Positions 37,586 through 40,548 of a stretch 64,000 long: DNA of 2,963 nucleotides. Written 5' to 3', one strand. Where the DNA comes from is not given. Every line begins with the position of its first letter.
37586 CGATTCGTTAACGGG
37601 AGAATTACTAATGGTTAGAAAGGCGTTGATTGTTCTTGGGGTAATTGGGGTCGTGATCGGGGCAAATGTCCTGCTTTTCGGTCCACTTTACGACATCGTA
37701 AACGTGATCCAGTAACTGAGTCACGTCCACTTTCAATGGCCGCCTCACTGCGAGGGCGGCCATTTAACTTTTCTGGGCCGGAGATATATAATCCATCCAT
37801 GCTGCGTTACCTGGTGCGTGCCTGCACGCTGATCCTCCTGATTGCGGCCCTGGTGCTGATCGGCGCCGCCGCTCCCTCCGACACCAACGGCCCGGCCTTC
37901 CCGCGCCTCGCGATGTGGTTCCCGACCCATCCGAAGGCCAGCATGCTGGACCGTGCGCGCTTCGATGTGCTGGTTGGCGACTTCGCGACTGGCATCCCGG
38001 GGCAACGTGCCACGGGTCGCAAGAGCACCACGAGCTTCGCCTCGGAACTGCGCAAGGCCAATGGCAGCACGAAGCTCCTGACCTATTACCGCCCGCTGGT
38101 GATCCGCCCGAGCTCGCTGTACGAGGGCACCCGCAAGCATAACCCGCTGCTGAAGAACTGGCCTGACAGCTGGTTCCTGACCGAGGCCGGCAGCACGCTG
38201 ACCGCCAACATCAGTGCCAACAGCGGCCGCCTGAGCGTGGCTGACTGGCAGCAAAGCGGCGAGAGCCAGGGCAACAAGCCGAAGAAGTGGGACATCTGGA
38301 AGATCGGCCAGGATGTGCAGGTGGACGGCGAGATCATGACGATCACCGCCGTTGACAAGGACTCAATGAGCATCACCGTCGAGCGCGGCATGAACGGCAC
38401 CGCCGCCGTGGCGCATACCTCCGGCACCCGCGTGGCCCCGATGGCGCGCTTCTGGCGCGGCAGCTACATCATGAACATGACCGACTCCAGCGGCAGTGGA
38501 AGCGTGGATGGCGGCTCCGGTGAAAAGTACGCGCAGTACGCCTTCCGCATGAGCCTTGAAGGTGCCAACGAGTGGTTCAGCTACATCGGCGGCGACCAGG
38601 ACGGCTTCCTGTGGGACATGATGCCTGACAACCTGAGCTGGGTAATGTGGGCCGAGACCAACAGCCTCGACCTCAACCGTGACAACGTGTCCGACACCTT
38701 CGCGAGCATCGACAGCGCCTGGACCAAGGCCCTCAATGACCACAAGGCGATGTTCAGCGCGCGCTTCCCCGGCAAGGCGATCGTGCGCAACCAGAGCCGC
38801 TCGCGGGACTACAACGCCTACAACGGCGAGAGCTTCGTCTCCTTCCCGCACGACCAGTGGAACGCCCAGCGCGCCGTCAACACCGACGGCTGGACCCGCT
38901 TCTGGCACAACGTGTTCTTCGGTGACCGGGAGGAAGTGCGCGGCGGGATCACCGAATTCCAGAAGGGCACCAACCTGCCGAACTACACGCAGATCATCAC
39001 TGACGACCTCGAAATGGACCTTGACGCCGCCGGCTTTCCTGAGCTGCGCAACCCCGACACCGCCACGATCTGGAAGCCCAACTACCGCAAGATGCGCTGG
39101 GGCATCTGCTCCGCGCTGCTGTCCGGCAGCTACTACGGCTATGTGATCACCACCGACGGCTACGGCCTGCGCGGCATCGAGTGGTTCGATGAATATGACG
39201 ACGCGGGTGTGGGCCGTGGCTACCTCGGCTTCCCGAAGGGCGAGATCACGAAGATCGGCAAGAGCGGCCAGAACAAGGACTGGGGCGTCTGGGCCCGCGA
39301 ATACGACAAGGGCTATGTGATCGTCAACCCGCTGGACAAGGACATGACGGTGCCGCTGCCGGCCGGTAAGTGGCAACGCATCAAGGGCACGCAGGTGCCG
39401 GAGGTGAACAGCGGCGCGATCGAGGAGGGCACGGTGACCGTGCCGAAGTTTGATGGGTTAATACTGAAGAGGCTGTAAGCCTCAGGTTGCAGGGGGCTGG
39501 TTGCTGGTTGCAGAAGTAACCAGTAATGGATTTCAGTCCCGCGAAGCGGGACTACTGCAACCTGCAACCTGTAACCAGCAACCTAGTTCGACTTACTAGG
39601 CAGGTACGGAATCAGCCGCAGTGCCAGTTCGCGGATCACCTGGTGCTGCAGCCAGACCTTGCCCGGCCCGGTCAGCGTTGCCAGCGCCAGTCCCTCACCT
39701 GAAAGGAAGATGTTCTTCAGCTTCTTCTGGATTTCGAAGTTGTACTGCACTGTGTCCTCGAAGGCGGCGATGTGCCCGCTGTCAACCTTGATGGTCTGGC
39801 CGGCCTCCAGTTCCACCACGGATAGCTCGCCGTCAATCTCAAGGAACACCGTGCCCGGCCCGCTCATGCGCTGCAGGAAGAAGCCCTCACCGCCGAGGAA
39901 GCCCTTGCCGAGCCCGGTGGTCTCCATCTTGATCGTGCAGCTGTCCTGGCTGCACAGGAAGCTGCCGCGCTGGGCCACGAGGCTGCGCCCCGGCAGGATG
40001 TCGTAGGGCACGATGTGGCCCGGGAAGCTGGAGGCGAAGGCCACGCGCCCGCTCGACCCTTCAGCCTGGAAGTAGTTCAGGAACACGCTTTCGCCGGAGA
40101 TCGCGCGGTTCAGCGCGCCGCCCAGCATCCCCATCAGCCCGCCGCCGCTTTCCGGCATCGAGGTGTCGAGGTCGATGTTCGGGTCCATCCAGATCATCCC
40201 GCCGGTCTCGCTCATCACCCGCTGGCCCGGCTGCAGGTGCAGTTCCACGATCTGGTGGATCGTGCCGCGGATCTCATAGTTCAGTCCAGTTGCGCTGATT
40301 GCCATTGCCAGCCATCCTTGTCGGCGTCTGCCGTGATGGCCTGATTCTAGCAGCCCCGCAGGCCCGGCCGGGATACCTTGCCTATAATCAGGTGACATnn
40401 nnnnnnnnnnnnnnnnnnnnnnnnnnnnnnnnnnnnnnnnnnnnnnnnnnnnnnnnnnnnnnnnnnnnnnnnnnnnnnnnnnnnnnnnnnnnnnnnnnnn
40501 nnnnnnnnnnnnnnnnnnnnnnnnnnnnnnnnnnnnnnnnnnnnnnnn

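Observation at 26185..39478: Polysaccharide export and modification-like locus without a synthase: TPR-porin (BcsC/PgaA-like), PKD lipoproteins, MBOAT + SGNH pair and a GHL-type hydrolase, divergent from an ECF sigma/anti-sigma pair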

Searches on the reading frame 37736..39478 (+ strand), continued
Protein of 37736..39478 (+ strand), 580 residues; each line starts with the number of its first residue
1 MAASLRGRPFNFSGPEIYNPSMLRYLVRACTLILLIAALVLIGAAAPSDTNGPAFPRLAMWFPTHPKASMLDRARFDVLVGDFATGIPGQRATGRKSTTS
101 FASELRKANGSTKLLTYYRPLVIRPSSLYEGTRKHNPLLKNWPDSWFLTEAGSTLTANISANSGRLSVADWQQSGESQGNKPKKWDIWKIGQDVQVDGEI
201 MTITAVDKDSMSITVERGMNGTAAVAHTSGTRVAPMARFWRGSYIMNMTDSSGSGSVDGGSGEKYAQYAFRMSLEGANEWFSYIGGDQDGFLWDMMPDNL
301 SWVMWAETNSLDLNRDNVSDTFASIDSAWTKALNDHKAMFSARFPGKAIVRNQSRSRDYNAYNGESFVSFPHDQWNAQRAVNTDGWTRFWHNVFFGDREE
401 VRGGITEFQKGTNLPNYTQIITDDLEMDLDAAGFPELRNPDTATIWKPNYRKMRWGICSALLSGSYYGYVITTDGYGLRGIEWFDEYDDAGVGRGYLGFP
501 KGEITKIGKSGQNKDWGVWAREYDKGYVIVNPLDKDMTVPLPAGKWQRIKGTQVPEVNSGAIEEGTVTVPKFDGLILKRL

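Call 48: find_related_loci(query=A2, collection=genome_contigs, flank=10000)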
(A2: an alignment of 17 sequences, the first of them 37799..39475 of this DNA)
Query A2 (559 aa) in genome_contigs; peptide patterns used: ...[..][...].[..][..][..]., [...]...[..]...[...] (x = any residue, [..] = any of these).
35 stretches matched a pattern; 7 encode a relative of the query (tblastn E <= 1e-3); 7 distinct loci.
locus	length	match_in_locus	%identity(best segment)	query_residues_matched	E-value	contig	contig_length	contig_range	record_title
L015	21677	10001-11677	99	1-559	0e+0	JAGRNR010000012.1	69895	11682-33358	MAG: bacterium isolate UBP7 HKST-UBA01 NODE_12_length_69895_cov_18.454825, whole genome shotgun sequence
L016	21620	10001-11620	72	21-559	0e+0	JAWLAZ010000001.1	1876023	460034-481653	MAG: bacterium isolate AC1.30 AC1.30.fa-1, whole genome shotgun sequence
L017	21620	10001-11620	72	21-559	0e+0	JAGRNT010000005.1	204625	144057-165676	MAG: bacterium isolate UBP7 HKST-UBA03 NODE_5_length_204625_cov_6.621668, whole genome shotgun sequence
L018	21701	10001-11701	49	6-559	0e+0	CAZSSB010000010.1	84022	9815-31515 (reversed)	MAG TPA_asm: uncultured Planctomycetales bacterium isolate binchicken_co334_328 genome assembly, contig: NODE_369_length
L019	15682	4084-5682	50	31-558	4e-179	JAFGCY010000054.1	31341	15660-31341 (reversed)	MAG: bacterium isolate Zod_Metabat.1143 k87_6198279, whole genome shotgun sequence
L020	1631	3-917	53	260-559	3e-110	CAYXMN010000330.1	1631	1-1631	MAG TPA_asm: uncultured Planctomycetales bacterium isolate SRP192927_co7_193 genome assembly, contig: NODE_234770_length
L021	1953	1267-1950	47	30-260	6e-66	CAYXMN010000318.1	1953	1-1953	MAG TPA_asm: uncultured Planctomycetales bacterium isolate SRP192927_co7_193 genome assembly, contig: NODE_176714_length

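Call 56: predict_structure(alignment_id=A2)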
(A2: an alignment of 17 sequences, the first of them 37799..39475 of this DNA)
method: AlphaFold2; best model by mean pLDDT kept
length: 559 residues; sequences in the alignment: 17
mean_pLDDT: 77.4   pTM: 0.77
mean pLDDT of the five models: 77.4, 75.6, 74.0, 68.6, 63.2
residues with pLDDT >= 90: 145; 70-90: 264; 50-70: 89; < 50: 61
segments of 3 or more residues with pLDDT < 50: 22-28, 104-114, 351-360, 403-425, 451-456
pLDDT, mean of each block of 10 residues (from residue 1): 80 77 45 78 72 83 66 61 87 86 46 50 89 95 95 86 91 87 95 84 91 80 82 80 89 72 86 75 80 93 91 90 91 71 75 42 71 71 79 83 45 42 53 83 79 48 54 76 90 89 92 92 89 80 93 88
secondary structure, 60 per line:
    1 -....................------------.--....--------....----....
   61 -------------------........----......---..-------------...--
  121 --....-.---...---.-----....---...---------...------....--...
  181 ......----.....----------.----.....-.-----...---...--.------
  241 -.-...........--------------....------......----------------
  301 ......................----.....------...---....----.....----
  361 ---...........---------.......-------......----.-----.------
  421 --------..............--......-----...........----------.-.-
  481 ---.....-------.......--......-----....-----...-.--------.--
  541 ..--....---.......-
elements in order: H2-21 E37-40 H49-52 E57-60 H80-87 E92-97 E132-134 E144-147 E151-153 E163-165 E172-175 E178-186 E191-195 E211-215 E223-225 H244-254 E269-272 H279-284 H301-322 E327-331 E344-347 H352-356 H364-374 H384-390 E398-403 H429-442 E445-450 H456-466 E484-488 E496-502 E505-510 E516-519 E525-527 E545-548 E552-558

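Call 58: search_protein_families(library=ncbifam, proteins=[L011:14314-15765:-, L011:15765-16910:-, L011:12952-14265:-, L011:11695-12867:-, L011:17054-17548:-], max_evalue=0.01)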
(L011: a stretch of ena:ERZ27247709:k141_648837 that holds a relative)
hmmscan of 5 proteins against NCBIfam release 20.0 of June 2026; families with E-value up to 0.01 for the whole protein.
L011:14314-15765:- (483 aa): 22 families
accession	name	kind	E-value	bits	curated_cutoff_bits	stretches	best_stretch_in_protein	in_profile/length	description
TIGR03937.1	PgaC_IcaA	equivalog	9.9e-40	136.7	422.3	2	144-348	99-283/407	poly-beta-1,6-N-acetyl-D-glucosamine synthase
TIGR03111.1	glyc2_xrt_Gpos1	hypoth_equivalog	3.4e-30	105.2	363.95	1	154-342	116-294/439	TIGR03111 family XrtG-associated glycosyltransferase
NF053846.1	glyco_with_XrtP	equivalog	3.5e-12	45.7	520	1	174-393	138-352/440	XrtP-associated glycosyltransferase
TIGR03030.1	CelA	equivalog_domain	4.7e-11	41.4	699.1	2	265-345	313-387/714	UDP-forming cellulose synthase catalytic subunit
NF007482.0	PRK10073.1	equivalog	2.3e-10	40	423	1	67-115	7-55/334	glycosyltransferase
TIGR04283.1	glyco_like_mftF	equivalog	3e-10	40.1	182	1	68-116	1-49/221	TIGR04283 family arsenosugar biosynthesis glycosyltransferase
NF047683.1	TeichurnBiosyTuaG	equivalog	5.4e-09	36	400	1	68-125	8-65/252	teichuronic acid biosynthesis protein TuaG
TIGR04242.1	nodulat_NodC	equivalog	2.2e-08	33.5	550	1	56-333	38-282/395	chitooligosaccharide synthase NodC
NF041865.1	EpsU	equivalog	2.5e-08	33.3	700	1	67-127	40-103/394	exopolysaccharide biosynthesis GT2 family glycosyltransferase EpsU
TIGR03965.1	mycofact_glyco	equivalog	3.7e-08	32.7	280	1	52-112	61-122/467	mycofactocin biosynthesis glycosyltransferase MftF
NF041875.1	EPS_EpsD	equivalog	5.8e-08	32.5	370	1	68-116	1-51/325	exopolysaccharide biosynthesis glycosyltransferase EpsD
TIGR03469.1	HpnB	hypoth_equivalog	4.1e-07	29.4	379.25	1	61-113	39-92/386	hopene-associated glycosyltransferase HpnB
NF053739.1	GlytfEpsEBac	equivalog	3e-05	23.1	450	1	68-119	3-53/265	glycosyltransferase EpsE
NF038299.1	EPS_HpsN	equivalog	6.2e-05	22.1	425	1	68-134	3-70/317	hormogonium polysaccharide biosynthesis glycosyltransferase HpsN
NF010496.0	PRK13915.1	equivalog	0.0001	21.5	262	1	64-115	29-83/307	glucosyl-3-phosphoglycerate synthase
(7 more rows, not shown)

L011:15765-16910:- (381 aa): 6 families
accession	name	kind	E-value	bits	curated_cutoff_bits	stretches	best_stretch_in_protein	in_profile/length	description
NF045915.1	PhycobilmeDegNblB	equivalog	1.1e-15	57.7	300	1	214-304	116-206/214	phycobilisome degradation protein NblB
NF010374.0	PRK13800.1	equivalog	4e-08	32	1196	1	231-317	779-866/898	fumarate reductase/succinate dehydrogenase flavoprotein subunit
NF058502.1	phyc_lyase_CpcE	equivalog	2.2e-07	30.6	330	1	116-176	55-115/260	C-phycocyanin alpha-cysteine-84 phycocyanobilin lyase subunit CpcE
NF058515.1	phyc_lyase_CpcF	equivalog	1.6e-06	27.8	220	1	245-315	47-117/200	C-phycocyanin alpha-cysteine-84 phycocyanobilin lyase subunit CpcF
TIGR02270.1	TIGR02270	subfamily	0.00095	18.3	206.8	0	108-193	152-237/410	TIGR02270 family protein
NF045662.1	DVU0298_fam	equivalog_domain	0.0018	17.9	75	0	117-178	130-189/213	DVU0298 family protein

L011:12952-14265:- (437 aa): 0 families

L011:11695-12867:- (390 aa): 0 families

L011:17054-17548:- (164 aa): 102 families (the best 25 are shown)
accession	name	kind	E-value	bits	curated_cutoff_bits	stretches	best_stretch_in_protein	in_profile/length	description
NF041733.1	resp_reg_CseB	equivalog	3.6e-27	95.2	350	1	6-128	2-121/228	two-component system response regulator CseB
NF053854.1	RespRegPhoBBctds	equivalog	1.1e-26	93.6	270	1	7-125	1-118/225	two-component system response regulator PhoB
TIGR02154.1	PhoB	equivalog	1.6e-25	89.8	296.2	1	5-125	3-123/226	phosphate regulon transcriptional regulator PhoB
NF051850.1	RespRegRprY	equivalog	3.4e-25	88.8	370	1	1-123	1-121/234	response regulator transcription factor RprY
NF040534.1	resp_reg_YycF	equivalog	3e-24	85.6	340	1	6-127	2-120/231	response regulator YycF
NF012023.0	PRK15479.1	equivalog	6.5e-24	84.7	337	1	5-125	1-119/224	transcriptional regulator TctD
TIGR01387.1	cztR_silR_copR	subfamily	3.2e-23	82.5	279.2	1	7-128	1-120/218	heavy metal response regulator transcription factor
NF008296.0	PRK11083.1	equivalog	4e-23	82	273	1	6-125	5-121/228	two-component system response regulator CreB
NF040689.1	MtrAB_MtrA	equivalog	5.2e-23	81.5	300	1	7-126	1-117/219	MtrAB system response regulator MtrA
NF000402.1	vanR-B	exception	7.5e-23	81.1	480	1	5-127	3-122/219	vancomycin resistance response regulator transcription factor VanR-B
NF007135.0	PRK09581.1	equivalog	7.7e-22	77.7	474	1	6-129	4-127/457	PleD family two-component system response regulator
NF007005.1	PRK09468.1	equivalog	3.4e-21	75.7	331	1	5-127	4-124/237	osmolarity response regulator transcription factor OmpR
NF045944.1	ResRegRpaBCyano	equivalog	7.7e-21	74.5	330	1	8-125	1-115/229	response regulator transcription factor RpaB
NF033120.0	vanR_FM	exception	9.2e-21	74.5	460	1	5-129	4-125/231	vancomycin resistance response regulator transcription factor, VanR-F/VanR-M family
NF008567.0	PRK11517.1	equivalog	1e-20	74.1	353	1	6-132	2-125/223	response regulator transcription factor HprR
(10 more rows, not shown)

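Call 59: search_protein_families(library=pfam, proteins=[L011:14314-15765:-, L011:15765-16910:-, L011:12952-14265:-, L011:11695-12867:-], max_evalue=0.1)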
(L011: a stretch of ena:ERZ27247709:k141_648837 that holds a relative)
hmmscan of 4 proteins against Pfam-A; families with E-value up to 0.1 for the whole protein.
L011:14314-15765:- (483 aa): 6 families
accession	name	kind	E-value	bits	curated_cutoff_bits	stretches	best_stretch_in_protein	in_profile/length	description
PF00535.33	Glycos_transf_2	-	3.5e-24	86.1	23.3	1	69-209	1-118/168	Glycosyl transferase family 2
PF13641.12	Glyco_tranf_2_3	-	1.2e-20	74.9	27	2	144-334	55-230/230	Glycosyltransferase like family 2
PF13632.12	Glyco_trans_2_3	-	9.1e-17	62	27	1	226-403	39-195/198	Glycosyl transferase family group 2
PF03142.21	Chitin_synth_2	-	3.5e-09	36.3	27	1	301-400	340-436/527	Chitin synthase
PF10111.15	Glyco_tranf_2_2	-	6.7e-05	22.9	27.3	1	69-126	1-58/276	Glycosyltransferase like family 2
PF13506.12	Glyco_transf_21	-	0.0016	18.4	21.7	1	168-333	29-174/174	Glycosyl transferase family 21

L011:15765-16910:- (381 aa): 7 families
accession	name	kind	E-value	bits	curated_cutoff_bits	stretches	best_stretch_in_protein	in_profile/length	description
PF13646.12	HEAT_2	-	1.9e-27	95.8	27.7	3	111-178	7-75/88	HEAT repeats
PF02985.28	HEAT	-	5.3e-15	54.6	23.5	2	260-286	1-27/31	HEAT repeat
PF03130.22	HEAT_PBS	-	1.2e-07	31.9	20.9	1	150-175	1-26/27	PBS lyase HEAT-like repeat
PF13513.12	HEAT_EZ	-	4.2e-06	27.6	27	1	108-159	7-53/55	HEAT-like repeat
PF08713.17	DNA_alkylation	-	0.0017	18.5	21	1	228-316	51-146/213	DNA alkylation repair enzyme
PF25151.1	TPR_Trm732_C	-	0.0076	16.6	27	0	259-287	97-125/159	Trm732, C-terminal TPR repeats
PF25786.1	HEAT_GCN1_C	-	0.04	14.4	27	0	136-157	110-131/151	GCN1-like, C-terminal HEAT repeats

L011:12952-14265:- (437 aa): 0 families

L011:11695-12867:- (390 aa): 0 families

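Call 62: fold_search(model_id=the predicted structure, library=pdb)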
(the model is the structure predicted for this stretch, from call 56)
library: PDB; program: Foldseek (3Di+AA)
matches with E <= 10: 1026; with E <= 0.001: 138
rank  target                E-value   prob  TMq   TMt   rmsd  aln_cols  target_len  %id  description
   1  9f9v_A                7.8e-08  1.00  0.41  0.60   7.7       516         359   13  Crystal structure of 892_05174 from Planctomycetota strain 892 (released 2025-01-08)
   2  9f9v_B                9.9e-08  1.00  0.38  0.55   8.4       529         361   12  Crystal structure of 892_05174 from Planctomycetota strain 892 (released 2025-01-08)
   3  3vmp                  1.2e-07  1.00  0.35  0.32  11.9       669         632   10  Crystal structure of dextranase from Streptococcus mutans in complex with 4,5-epoxypentyl alpha-D-glucopyranoside (released 2012-02-15)
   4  8rg3_A                1.8e-07  1.00  0.41  0.60   7.2       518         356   13  Crystal structure of PbFucA from Planctomycetes bacterium K23_9 in P 1 21 1 (released 2025-01-01)
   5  9nhf_A                1.8e-07  1.00  0.40  0.59   7.1       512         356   13  The structure of a family 168 glycoside hydrolase from the marine bacterium Muricauda eckloniae. (released 2025-06-11)
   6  9joc                  2.3e-07  1.00  0.37  0.53  10.0       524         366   12  CRYSTAL STRUCTURE OF ENDO-1,3-FUCANASE (FUN168D) FROM GH168 FAMILY (released 2024-11-27)
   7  8rg3_B                2.4e-07  1.00  0.40  0.59   7.3       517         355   13  Crystal structure of PbFucA from Planctomycetes bacterium K23_9 in P 1 21 1 (released 2025-01-01)
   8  9ezl_A                2.9e-07  1.00  0.34  0.35  12.9       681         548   11  Crystal structure of trehalose synthase mutant N253H from Deinococcus radiodurans (released 2024-09-04)
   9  8ywd_A                1.0e-06  1.00  0.38  0.38  10.3       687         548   12  Crystal structure of trehalose synthase mutant N253C from Deinococcus radiodurans (released 2025-03-19)
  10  8z2q_A                1.6e-06  1.00  0.36  0.36  12.0       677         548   12  Crystal structure of trehalose synthase mutant N253Q from Deinococcus radiodurans (released 2025-01-01)
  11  9jof_A                1.7e-06  1.00  0.36  0.51   9.8       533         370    9  COMPLEX STRUCTURE OF ENDO-1,3-FUCANASE (FUN168D) FROM GH168 FAMILY WITH FUCOTRIOSE (released 2024-11-27)
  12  8k1a_A                2.1e-06  1.00  0.35  0.28   9.4       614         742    9  the wild-typed alpha-galactosidase 5 (released 2024-07-17)
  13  8rg5_A                2.4e-06  1.00  0.40  0.59   7.5       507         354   13  Crystal structure of PbFucA from Planctomycetes bacterium K23_9 in P 4 21 2 (released 2025-01-01)
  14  5gtw_A                2.7e-06  1.00  0.36  0.37  12.3       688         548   12  The N253R mutant structures of trehalose synthase from Deinococcus radiodurans display two different active-site confo (released 2017-08-30)
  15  8rg5_B                3.2e-06  1.00  0.38  0.57   8.3       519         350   13  Crystal structure of PbFucA from Planctomycetes bacterium K23_9 in P 4 21 2 (released 2025-01-01)
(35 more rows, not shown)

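Call 77: search_protein_families(library=pfam, proteins=[L007:8223-9428:+, L007:9580-9975:+, L018:2663-4021:+, L018:4039-5001:+, L018:5009-7219:+, L018:7869-9956:+], max_evalue=0.001)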
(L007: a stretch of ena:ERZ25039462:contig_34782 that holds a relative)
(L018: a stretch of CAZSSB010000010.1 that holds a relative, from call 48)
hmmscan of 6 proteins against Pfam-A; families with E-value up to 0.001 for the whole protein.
L007:8223-9428:+ (401 aa): 0 families

L007:9580-9975:+ (131 aa): 0 families

L018:2663-4021:+ (452 aa): 1 family
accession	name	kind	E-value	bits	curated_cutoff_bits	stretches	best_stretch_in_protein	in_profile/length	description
PF04055.27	Radical_SAM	-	7.5e-17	62.4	29.5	1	187-338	4-161/166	Radical SAM superfamily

L018:4039-5001:+ (320 aa): 0 families

L018:5009-7219:+ (736 aa): 0 families

L018:7869-9956:+ (695 aa): 10 families
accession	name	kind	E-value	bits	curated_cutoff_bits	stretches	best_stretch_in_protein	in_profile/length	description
PF12801.12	Fer4_5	-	7e-16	58.4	22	2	177-215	7-46/48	4Fe-4S binding domain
PF12838.12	Fer4_7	-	6.8e-14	52.5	27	2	515-569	2-52/52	4Fe-4S dicluster domain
PF00037.32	Fer4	-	1.6e-08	34.4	21.1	1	636-655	1-20/24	4Fe-4S binding domain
PF13187.11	Fer4_9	-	2.2e-08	34.4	27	1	601-655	4-49/52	4Fe-4S dicluster domain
PF13237.11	Fer4_10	-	3.1e-08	33.9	25.5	1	636-662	2-22/53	4Fe-4S dicluster domain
PF12837.12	Fer4_6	-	2.6e-06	27.5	25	1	636-655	2-21/24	4Fe-4S binding domain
PF14697.11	Fer4_21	-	1.6e-05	25.4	35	1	513-570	6-57/59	4Fe-4S dicluster domain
PF12797.12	Fer4_2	-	6.2e-05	23.1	24.5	1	635-655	2-22/22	4Fe-4S binding domain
PF13484.11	Fer4_16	-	0.00015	22.9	30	0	557-611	4-65/66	4Fe-4S double cluster binding domain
PF13183.11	Fer4_8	-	0.00028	21.8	27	0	601-655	7-66/68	4Fe-4S dicluster domain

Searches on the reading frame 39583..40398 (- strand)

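Call 6: search_protein_families(library=ncbifam, proteins=[window:39583-40398:-], max_evalue=0.01)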
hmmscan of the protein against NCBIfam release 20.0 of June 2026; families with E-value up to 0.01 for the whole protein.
window:39583-40398:- (271 aa): 1 family
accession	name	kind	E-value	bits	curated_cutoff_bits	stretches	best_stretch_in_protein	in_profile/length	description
TIGR00266.1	TIGR00266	hypoth_equivalog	4.2e-42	144.2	96.6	1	39-268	1-220/222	TIGR00266 family protein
